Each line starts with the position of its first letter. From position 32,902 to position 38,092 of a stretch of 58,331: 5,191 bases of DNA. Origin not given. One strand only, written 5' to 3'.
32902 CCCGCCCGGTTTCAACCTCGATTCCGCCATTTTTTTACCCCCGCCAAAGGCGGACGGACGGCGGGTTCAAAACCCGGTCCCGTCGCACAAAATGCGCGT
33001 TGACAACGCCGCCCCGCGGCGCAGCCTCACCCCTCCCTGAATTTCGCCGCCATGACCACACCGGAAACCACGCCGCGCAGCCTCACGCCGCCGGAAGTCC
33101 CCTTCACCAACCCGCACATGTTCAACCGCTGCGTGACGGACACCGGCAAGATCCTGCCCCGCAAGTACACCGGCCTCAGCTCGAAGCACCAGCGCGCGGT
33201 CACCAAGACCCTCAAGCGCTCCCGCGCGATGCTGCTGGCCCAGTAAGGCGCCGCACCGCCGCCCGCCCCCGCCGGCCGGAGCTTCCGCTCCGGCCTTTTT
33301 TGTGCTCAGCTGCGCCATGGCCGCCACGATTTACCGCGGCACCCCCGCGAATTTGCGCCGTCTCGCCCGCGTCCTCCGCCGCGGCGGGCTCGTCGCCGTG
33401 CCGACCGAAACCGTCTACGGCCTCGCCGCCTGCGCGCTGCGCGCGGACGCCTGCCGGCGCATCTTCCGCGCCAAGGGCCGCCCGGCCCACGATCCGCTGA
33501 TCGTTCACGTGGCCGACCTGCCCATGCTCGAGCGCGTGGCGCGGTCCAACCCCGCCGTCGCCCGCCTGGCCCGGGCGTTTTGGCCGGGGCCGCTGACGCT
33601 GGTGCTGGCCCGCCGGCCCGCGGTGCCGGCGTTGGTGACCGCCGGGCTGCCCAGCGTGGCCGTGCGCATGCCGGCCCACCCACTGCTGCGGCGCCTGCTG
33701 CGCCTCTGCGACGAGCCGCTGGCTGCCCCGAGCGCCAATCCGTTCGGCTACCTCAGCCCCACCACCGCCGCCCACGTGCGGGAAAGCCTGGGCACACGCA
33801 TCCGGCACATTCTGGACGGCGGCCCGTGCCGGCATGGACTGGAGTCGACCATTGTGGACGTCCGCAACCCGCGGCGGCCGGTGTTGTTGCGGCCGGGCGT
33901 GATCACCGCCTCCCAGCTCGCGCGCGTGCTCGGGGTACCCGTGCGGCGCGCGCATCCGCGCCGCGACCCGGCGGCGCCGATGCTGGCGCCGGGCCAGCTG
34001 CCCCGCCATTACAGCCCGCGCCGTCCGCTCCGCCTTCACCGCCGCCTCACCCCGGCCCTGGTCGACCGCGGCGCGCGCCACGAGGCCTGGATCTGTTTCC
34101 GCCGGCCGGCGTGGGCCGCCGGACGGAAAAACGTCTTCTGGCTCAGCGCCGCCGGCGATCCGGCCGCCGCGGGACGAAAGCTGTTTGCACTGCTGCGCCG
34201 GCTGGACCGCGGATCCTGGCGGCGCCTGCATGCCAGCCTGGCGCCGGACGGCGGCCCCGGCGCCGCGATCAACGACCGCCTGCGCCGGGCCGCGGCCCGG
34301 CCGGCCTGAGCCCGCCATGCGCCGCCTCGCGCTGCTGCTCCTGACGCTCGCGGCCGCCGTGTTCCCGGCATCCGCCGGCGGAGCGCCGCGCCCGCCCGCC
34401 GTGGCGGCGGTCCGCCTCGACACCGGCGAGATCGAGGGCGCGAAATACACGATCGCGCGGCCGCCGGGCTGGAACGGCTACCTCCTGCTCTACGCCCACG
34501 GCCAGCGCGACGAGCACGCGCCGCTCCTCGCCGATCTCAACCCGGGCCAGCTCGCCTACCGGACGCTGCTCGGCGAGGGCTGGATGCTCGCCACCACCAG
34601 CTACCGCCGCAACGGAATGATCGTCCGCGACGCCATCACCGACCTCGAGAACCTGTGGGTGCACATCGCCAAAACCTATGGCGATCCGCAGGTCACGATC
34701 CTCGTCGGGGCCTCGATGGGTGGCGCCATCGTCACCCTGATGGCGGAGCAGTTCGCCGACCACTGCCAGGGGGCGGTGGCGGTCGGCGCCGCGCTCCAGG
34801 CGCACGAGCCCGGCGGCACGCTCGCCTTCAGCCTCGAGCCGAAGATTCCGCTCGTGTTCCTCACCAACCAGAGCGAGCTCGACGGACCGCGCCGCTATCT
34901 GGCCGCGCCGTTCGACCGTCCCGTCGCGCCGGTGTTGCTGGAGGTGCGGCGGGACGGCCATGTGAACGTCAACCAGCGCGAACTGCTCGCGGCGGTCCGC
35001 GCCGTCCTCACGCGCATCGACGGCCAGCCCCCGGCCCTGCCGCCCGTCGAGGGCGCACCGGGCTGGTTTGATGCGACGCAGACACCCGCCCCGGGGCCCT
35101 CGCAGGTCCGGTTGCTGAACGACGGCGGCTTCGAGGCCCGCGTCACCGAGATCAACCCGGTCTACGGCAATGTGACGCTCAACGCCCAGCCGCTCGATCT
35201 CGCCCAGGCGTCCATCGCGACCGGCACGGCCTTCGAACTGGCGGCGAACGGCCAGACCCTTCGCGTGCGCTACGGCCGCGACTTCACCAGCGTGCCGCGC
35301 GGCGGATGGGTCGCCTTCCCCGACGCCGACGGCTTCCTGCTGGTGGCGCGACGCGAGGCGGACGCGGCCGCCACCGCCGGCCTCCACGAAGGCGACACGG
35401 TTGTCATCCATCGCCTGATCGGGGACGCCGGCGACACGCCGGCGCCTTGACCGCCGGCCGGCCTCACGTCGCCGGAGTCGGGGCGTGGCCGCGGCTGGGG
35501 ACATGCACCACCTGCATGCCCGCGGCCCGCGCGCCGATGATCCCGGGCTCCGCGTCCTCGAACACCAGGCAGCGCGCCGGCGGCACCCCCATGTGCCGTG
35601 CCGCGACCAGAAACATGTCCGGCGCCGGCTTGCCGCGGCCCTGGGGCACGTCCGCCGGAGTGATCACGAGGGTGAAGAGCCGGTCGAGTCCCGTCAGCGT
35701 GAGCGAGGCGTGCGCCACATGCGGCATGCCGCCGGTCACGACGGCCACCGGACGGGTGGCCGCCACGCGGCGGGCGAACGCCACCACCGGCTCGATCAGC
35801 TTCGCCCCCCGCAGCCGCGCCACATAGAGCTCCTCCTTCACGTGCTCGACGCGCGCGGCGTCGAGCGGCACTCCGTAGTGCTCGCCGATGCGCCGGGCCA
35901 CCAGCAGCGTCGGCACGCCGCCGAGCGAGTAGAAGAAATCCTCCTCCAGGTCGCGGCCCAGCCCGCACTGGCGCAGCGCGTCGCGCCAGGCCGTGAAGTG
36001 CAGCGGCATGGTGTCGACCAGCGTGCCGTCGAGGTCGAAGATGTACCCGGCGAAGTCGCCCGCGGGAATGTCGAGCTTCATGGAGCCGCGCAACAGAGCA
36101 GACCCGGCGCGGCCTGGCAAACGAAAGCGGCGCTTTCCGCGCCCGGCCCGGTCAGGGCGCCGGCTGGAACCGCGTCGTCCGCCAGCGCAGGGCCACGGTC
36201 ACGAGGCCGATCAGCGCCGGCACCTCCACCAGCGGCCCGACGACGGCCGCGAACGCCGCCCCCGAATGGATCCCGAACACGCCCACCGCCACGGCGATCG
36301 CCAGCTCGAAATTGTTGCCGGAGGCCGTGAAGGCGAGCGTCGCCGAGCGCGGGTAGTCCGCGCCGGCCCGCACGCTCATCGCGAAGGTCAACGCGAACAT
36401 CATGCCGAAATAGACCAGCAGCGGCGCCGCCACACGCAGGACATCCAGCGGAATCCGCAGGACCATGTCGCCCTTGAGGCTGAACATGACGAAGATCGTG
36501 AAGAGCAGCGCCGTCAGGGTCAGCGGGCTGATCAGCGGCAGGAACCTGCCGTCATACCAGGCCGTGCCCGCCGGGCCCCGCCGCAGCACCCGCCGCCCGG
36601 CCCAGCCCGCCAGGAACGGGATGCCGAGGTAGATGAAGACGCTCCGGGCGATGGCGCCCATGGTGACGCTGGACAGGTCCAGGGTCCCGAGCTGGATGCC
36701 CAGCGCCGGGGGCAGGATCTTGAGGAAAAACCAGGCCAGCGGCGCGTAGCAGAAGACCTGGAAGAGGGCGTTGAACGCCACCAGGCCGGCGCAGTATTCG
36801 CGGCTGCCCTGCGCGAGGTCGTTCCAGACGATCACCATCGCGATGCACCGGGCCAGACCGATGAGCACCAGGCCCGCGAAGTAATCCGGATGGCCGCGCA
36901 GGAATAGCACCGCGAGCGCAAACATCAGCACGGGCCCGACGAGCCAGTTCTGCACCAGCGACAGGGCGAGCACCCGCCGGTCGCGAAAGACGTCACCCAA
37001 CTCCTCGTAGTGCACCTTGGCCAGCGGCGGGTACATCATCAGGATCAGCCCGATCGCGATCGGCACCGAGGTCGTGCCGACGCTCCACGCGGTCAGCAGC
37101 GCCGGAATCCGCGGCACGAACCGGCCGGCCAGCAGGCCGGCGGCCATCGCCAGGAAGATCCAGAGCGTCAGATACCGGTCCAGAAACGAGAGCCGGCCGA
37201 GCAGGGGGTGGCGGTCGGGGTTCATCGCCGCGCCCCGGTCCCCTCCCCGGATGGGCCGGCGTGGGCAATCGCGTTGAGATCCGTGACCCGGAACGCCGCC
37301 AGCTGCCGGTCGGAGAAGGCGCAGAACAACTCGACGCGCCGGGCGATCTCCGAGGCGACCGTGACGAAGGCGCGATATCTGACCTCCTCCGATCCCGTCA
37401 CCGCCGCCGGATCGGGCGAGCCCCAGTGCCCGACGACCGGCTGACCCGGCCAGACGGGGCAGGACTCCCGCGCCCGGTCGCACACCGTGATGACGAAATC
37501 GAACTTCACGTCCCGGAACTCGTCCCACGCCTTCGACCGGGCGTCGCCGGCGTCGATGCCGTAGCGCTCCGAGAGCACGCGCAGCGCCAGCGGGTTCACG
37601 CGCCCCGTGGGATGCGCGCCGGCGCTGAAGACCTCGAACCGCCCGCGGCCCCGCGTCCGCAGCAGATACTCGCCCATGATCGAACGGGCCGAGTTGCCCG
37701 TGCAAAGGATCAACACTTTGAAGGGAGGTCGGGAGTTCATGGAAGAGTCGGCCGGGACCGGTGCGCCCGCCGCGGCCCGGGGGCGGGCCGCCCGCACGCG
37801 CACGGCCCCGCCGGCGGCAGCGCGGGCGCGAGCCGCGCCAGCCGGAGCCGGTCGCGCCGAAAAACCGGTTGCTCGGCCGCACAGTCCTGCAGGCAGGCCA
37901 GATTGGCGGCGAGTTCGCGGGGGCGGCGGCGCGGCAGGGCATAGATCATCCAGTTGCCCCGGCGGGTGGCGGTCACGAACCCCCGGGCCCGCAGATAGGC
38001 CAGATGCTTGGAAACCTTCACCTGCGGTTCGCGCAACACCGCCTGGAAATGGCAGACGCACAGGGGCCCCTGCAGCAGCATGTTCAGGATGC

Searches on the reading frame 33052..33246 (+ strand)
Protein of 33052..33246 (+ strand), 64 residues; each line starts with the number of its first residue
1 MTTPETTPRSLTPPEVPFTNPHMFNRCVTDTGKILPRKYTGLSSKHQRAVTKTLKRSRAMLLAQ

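Call 27: search_protein_families(library=pfam, proteins=[window:33052-33246:+], max_evalue=0.00001)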
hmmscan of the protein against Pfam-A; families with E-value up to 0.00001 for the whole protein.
window:33052-33246:+ (64 aa): 1 family
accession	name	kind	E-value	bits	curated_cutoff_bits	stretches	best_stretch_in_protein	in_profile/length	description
PF01084.26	Ribosomal_S18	-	4.6e-15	55.9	21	1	15-62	4-51/52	Ribosomal protein S18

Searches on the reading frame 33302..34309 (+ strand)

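Call 27: search_protein_families(library=pfam, proteins=[window:33302-34309:+], max_evalue=0.00001)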
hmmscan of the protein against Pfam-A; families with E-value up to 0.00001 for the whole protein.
window:33302-34309:+ (335 aa): 2 families
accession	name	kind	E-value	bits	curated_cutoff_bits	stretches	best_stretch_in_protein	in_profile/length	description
PF01300.24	Sua5_yciO_yrdC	-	3.2e-56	190.1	25.1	1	24-199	2-178/178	Telomere recombination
PF03481.19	Sua5_C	-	1.1e-18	68.5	22.9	1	201-332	1-136/136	Threonylcarbamoyl-AMP synthase, C-terminal domain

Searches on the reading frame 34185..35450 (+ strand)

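Call 27: search_protein_families(library=pfam, proteins=[window:34185-35450:+], max_evalue=0.00001)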
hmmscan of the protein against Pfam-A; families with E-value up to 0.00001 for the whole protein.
window:34185-35450:+ (421 aa): 3 families
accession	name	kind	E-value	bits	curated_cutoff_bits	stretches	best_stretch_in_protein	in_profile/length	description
PF20257.3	SAM_HAT_C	-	1.7e-08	35.1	25.5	1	321-406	4-83/84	SAM hydroxide adenosyltransferase C-terminal domain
PF00561.26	Abhydrolase_1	-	1.7e-07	31.6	25.8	1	150-203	55-103/245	alpha/beta hydrolase fold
PF12146.15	Hydrolase_4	-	2.5e-07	30.7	27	1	148-209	56-116/239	Serine aminopeptidase, S33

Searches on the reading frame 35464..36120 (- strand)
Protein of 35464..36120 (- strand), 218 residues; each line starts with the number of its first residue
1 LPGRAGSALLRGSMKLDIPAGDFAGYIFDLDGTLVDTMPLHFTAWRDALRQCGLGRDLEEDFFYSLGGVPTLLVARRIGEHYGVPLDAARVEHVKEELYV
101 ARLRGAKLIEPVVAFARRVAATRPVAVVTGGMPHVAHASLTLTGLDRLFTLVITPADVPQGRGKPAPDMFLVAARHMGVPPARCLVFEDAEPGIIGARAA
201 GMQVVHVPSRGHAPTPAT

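Call 27: search_protein_families(library=pfam, proteins=[window:35464-36120:-], max_evalue=0.00001)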
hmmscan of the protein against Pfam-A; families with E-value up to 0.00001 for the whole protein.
window:35464-36120:- (218 aa): 4 families
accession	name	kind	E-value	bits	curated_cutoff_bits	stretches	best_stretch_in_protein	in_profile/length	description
PF00702.32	Hydrolase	-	1.3e-24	88.1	26.4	1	26-201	4-191/191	haloacid dehalogenase-like hydrolase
PF13419.12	HAD_2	-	2.3e-22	80.4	23.8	1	26-207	1-178/178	Haloacid dehalogenase-like hydrolase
PF12710.13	HAD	-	2.8e-07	31.6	27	1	27-148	2-127/189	haloacid dehalogenase-like hydrolase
PF13242.12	Hydrolase_like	-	2.5e-06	27.8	22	1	162-209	2-50/75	HAD-hyrolase-like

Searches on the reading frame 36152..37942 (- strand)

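Call 27: search_protein_families(library=pfam, proteins=[window:36152-37942:-], max_evalue=0.00001)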
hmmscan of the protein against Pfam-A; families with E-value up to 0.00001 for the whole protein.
window:36152-37942:- (596 aa): 1 family
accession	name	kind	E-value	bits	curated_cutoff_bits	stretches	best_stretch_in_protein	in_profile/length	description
PF01758.21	SBF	-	4.2e-52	177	24.3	1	296-495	1-189/191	Sodium Bile acid symporter family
